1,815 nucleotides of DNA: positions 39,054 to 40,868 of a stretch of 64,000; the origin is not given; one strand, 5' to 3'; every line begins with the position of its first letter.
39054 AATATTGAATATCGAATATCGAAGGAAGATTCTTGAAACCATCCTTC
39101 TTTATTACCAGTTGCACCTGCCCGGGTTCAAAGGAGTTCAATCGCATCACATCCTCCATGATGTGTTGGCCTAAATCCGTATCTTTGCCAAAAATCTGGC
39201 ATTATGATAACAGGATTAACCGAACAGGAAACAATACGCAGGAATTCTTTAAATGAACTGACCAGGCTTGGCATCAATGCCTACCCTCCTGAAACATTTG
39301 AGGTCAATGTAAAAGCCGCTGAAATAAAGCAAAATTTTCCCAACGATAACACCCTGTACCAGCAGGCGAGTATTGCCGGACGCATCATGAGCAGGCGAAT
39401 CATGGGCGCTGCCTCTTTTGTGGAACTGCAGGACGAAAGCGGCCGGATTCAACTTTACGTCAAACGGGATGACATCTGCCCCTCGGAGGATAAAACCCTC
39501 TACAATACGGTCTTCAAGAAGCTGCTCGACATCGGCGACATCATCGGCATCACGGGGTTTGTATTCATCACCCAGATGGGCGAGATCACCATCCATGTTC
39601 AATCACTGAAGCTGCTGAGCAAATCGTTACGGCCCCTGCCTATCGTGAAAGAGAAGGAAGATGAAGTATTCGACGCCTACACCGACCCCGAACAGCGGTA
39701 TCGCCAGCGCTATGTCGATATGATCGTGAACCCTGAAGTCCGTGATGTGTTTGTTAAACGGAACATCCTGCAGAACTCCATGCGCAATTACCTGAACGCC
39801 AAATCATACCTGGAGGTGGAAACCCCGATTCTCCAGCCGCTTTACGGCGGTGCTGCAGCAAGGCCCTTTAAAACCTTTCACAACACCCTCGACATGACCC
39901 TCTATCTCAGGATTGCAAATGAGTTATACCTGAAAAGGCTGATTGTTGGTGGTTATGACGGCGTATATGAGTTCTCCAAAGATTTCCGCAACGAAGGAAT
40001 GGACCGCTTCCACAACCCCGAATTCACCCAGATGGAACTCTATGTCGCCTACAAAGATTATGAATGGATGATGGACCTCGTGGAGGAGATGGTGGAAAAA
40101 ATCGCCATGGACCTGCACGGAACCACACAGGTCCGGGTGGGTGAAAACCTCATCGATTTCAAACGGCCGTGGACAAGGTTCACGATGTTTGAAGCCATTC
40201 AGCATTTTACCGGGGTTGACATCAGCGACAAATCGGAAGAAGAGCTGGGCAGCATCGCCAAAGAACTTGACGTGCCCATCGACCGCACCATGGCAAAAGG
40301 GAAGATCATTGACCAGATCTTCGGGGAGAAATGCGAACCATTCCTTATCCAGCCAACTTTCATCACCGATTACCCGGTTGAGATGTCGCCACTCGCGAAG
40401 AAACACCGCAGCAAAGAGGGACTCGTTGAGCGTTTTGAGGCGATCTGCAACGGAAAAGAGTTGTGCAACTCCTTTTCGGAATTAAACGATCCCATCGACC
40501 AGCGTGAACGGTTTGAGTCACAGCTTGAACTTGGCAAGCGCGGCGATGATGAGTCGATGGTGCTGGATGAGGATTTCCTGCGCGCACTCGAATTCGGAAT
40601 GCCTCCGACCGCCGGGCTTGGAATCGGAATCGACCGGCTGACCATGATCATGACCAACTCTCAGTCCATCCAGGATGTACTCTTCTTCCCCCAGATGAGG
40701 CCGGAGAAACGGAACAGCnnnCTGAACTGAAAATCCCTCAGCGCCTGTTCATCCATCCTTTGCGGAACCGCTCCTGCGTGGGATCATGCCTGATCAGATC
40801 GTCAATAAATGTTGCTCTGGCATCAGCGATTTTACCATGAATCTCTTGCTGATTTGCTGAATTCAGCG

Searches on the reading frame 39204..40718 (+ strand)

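Call 13: search_protein_families(library=ncbifam, proteins=[window:39204-40718:+], max_evalue=0.001)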
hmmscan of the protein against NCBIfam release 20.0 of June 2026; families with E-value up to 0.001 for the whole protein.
window:39204-40718:+ (505 aa): 17 families
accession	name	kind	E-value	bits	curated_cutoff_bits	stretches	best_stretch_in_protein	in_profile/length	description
NF001756.1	PRK00484.1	subfamily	5.5e-205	681.6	468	1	7-501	2-488/488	lysine--tRNA ligase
TIGR00499.1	lysS_bact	equivalog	3.2e-178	593.4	427.6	1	6-502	3-496/496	lysine--tRNA ligase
NF002821.0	PRK02983.1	equivalog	2.3e-152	509.4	742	1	5-501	618-1101/1102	bifunctional lysylphosphatidylglycerol synthetase/lysine--tRNA ligase LysX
NF009101.0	PRK12445.1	subfamily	1.5e-148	495.5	1026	1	12-502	22-505/505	lysine--tRNA ligase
TIGR00462.1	genX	equivalog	8.7e-68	229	286.9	1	185-495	3-304/304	EF-P lysine aminoacylase EpmA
NF006828.0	PRK09350.1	equivalog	5e-55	187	264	1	183-497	16-322/325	elongation factor P--(R)-beta-lysine ligase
TIGR00459.1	aspS_bact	equivalog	3e-39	134.9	373.85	2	49-342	13-287/586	aspartate--tRNA ligase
NF003483.0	PRK05159.1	equivalog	1.1e-38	133.3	353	1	51-497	16-431/438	aspartate--tRNA(Asn) ligase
TIGR00458.1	aspS_nondisc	equivalog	2.2e-38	132.4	368.4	1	53-499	13-423/428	aspartate--tRNA(Asn) ligase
NF001750.0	PRK00476.1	equivalog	3.9e-37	127.8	443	2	49-335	15-286/590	aspartate--tRNA ligase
NF009460.0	PRK12820.1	equivalog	9.8e-25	86.8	1379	2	125-342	111-320/723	bifunctional aspartyl-tRNA synthetase/aspartyl/glutamyl-tRNA amidotransferase subunit C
NF003037.0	PRK03932.1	equivalog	1.4e-23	83.6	414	1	39-499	4-446/451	asparagine--tRNA ligase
TIGR00457.1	asnS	equivalog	3.6e-18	65.6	342.6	1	41-498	4-449/455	asparagine--tRNA ligase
NF005052.0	PRK06462.1-1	equivalog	5e-17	62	368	1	159-497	25-345/353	asparagine synthetase A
NF005054.0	PRK06462.1-4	equivalog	2.8e-14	52.9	309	1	173-339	15-192/318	asparagine synthetase A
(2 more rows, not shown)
